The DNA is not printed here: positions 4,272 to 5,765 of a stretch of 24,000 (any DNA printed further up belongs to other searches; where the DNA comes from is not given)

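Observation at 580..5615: Five-gene translationally coupled operon (three HADs, permuted mutase, P-loop kinase) behind an ABC transporter: candidate undescribed phospho-metabolite pathway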

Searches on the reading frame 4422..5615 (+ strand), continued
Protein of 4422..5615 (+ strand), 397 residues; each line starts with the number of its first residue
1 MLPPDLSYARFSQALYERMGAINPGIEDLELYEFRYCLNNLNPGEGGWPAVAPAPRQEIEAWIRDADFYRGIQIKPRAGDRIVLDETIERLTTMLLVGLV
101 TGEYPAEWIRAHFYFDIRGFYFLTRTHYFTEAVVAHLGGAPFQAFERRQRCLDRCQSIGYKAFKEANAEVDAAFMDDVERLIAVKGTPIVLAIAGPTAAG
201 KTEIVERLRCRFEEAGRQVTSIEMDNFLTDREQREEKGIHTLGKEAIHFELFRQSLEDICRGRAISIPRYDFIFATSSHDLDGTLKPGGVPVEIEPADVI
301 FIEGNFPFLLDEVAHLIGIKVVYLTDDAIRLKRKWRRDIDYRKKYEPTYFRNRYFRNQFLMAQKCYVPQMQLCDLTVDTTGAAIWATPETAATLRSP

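Call 31: search_protein_families(library=pfam, proteins=[L040:13237-14517:+, L077:3332-4375:-, L039:1430-2899:-, L081:2492-3649:-, L060:11171-12031:+, L074:3742-4764:+, L043:8002-8886:-, L081:4389-5489:-], max_evalue=0.00001)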
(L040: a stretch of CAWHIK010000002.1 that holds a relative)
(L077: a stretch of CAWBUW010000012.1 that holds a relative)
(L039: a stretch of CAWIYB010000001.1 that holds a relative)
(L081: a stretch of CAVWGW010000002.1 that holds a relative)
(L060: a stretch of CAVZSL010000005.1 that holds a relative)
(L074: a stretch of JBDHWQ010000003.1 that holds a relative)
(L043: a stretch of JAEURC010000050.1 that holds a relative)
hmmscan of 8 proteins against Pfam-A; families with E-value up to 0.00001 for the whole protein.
L040:13237-14517:+ (426 aa): 2 families
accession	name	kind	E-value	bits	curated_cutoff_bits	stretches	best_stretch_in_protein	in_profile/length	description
PF05977.19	MFS_3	-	9.6e-55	186.4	27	1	16-403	7-392/524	Transmembrane secretion effector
PF07690.21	MFS_1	-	8.6e-33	114.1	33.4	2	25-262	2-234/347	Major Facilitator Superfamily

L077:3332-4375:- (347 aa): 2 families
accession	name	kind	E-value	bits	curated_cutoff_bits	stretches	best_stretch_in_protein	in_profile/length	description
PF08240.17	ADH_N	-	4.3e-31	107.7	23.5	1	28-138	2-104/104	Alcohol dehydrogenase GroES-like domain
PF00107.32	ADH_zinc_N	-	2.9e-18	66.5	31.8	1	176-292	1-120/129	Zinc-binding dehydrogenase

L039:1430-2899:- (489 aa): 1 family
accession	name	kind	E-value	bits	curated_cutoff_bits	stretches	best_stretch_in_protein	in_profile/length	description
PF16257.11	UxaE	-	6.6e-138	460.8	27.1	1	15-485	3-473/475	tagaturonate epimerase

L081:2492-3649:- (385 aa): 2 families
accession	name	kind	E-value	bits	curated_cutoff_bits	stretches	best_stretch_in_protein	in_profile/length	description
PF02775.26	TPP_enzyme_C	-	5.1e-35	120.9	21.9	1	180-339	2-151/151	Thiamine pyrophosphate enzyme, C-terminal TPP binding domain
PF00205.28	TPP_enzyme_M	-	5.4e-18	65.5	30.4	1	27-117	45-137/137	Thiamine pyrophosphate enzyme, central domain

L060:11171-12031:+ (286 aa): 1 family
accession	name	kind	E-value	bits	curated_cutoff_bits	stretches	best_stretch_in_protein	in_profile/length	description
PF02811.25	PHP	-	1e-16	62.1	26.4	1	12-209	1-163/164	PHP domain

L074:3742-4764:+ (340 aa): 3 families
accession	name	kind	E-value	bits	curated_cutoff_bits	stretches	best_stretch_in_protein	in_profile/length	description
PF22725.1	GFO_IDH_MocA_C3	-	2.3e-30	105.6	27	1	135-255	1-123/124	GFO/IDH/MocA C-terminal domain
PF01408.29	GFO_IDH_MocA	-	8.1e-30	104.4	24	1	7-127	1-120/120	Oxidoreductase family, NAD-binding Rossmann fold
PF02894.22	GFO_IDH_MocA_C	-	3.1e-23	83.1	22.9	1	141-336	3-218/218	Oxidoreductase family, C-terminal alpha/beta domain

L043:8002-8886:- (294 aa): 1 family
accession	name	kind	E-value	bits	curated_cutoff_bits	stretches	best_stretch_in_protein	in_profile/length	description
PF04962.18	KduI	-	1.4e-78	264.3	23.9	1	18-271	14-262/262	KduI/IolB family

L081:4389-5489:- (366 aa): 1 family
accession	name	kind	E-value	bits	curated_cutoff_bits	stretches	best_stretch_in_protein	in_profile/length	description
PF00923.25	TAL_FSA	-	2.9e-39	135.6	27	1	27-285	2-229/285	Transaldolase/Fructose-6-phosphate aldolase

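Call 47: predict_structure(alignment_id=A1)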
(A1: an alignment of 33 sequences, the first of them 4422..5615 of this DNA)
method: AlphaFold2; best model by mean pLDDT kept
length: 397 residues; sequences in the alignment: 33
mean_pLDDT: 79.5   pTM: 0.77
mean pLDDT of the five models: 79.5, 78.5, 78.4, 75.5, 75.3
residues with pLDDT >= 90: 156; 70-90: 142; 50-70: 60; < 50: 39
segments of 3 or more residues with pLDDT < 50: 151-158, 327-355
pLDDT, mean of each block of 10 residues (from residue 1): 69 91 72 80 85 91 75 57 73 93 90 73 79 94 73 49 69 93 93 77 87 95 88 76 76 94 95 86 89 96 85 93 67 41 42 51 81 89 90 88
secondary structure, 60 per line:
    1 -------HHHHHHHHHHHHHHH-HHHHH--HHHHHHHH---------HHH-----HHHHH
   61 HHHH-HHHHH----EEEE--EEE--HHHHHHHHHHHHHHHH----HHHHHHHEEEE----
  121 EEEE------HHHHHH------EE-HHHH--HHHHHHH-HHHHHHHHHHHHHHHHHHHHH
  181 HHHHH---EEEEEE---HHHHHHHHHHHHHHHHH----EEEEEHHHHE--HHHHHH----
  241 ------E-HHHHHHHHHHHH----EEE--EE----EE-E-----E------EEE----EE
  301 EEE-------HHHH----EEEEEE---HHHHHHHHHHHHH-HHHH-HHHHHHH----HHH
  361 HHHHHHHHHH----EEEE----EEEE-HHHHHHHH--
elements in order: H8-22 H24-28 H31-38 H56-64 H66-70 E75-78 E81-83 H86-101 H106-112 E113-116 E121-124 H131-136 H146-149 H152-158 H160-185 E189-194 H198-214 E219-223 H224-227 H231-236 H249-260 E265-267 E292-294 E299-303 H311-314 E319-324 H328-340 H342-345 H347-353 H358-370 E375-378 E383-386 H388-395

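Call 52: fold_search(model_id=the predicted structure, library=pdb)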
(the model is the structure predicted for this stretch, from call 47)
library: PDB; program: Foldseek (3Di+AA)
matches with E <= 10: 968; with E <= 0.001: 91
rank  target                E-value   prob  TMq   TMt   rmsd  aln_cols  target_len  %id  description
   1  6n54_B                4.7e-11  1.00  0.38  0.67   4.3       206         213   24  Crystal structure of human uridine-cytidine kinase 2 complexed with 2'-azidocytidine monophosphate (released 2019-11-27)
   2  6n53_B                3.1e-10  1.00  0.38  0.67   4.4       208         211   23  Crystal structure of human uridine-cytidine kinase 2 complexed with 2'-azidouridine monophosphate (released 2019-11-27)
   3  6n54_A                5.3e-10  1.00  0.35  0.62   5.3       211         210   24  Crystal structure of human uridine-cytidine kinase 2 complexed with 2'-azidocytidine monophosphate (released 2019-11-27)
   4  1uej_B                6.9e-10  1.00  0.37  0.67   4.9       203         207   25  Crystal structure of human uridine-cytidine kinase 2 complexed with a substrate, cytidine (released 2004-05-04)
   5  6n53_A                1.3e-09  1.00  0.35  0.63   6.2       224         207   22  Crystal structure of human uridine-cytidine kinase 2 complexed with 2'-azidouridine monophosphate (released 2019-11-27)
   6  2jeo                  3.2e-09  1.00  0.37  0.66   6.2       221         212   20  Crystal structure of human uridine-cytidine kinase 1 (released 2007-01-30)
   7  1udw_B                3.4e-09  1.00  0.35  0.63   5.2       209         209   23  Crystal structure of human uridine-cytidine kinase 2 complexed with a feedback-inhibitor, CTP (released 2004-05-04)
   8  2uvq                  6.1e-09  1.00  0.36  0.63   4.9       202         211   20  Crystal structure of human uridine-cytidine kinase 1 in complex with ADP (released 2007-03-27)
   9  1udw_A                6.1e-09  1.00  0.34  0.62   6.5       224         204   23  Crystal structure of human uridine-cytidine kinase 2 complexed with a feedback-inhibitor, CTP (released 2004-05-04)
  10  6n55_A                8.9e-09  1.00  0.35  0.65   4.8       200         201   24  Crystal structure of human uridine-cytidine kinase 2 complexed with 2'-azidouridine (released 2019-11-27)
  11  1uj2_A                1.0e-08  1.00  0.36  0.62   5.3       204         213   24  Crystal structure of human uridine-cytidine kinase 2 complexed with products, CMP and ADP (released 2004-05-04)
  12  1ufq_D                1.1e-08  1.00  0.38  0.68   5.7       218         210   22  Crystal structure of ligand-free human uridine-cytidine kinase 2 (released 2004-05-04)
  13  6n55_E                1.2e-08  1.00  0.36  0.63   4.9       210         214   23  Crystal structure of human uridine-cytidine kinase 2 complexed with 2'-azidouridine (released 2019-11-27)
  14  3asy_A                1.2e-08  1.00  0.38  0.69   5.8       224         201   23  ligand-free structure of uridine kinase from thermus thermophilus HB8 (released 2011-06-01)
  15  6pwz_A                1.6e-08  1.00  0.37  0.64   4.6       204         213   24  Crystal structure of human uridine-cytidine kinase 2 complexed with 2'-azidocytidine (released 2020-07-29)
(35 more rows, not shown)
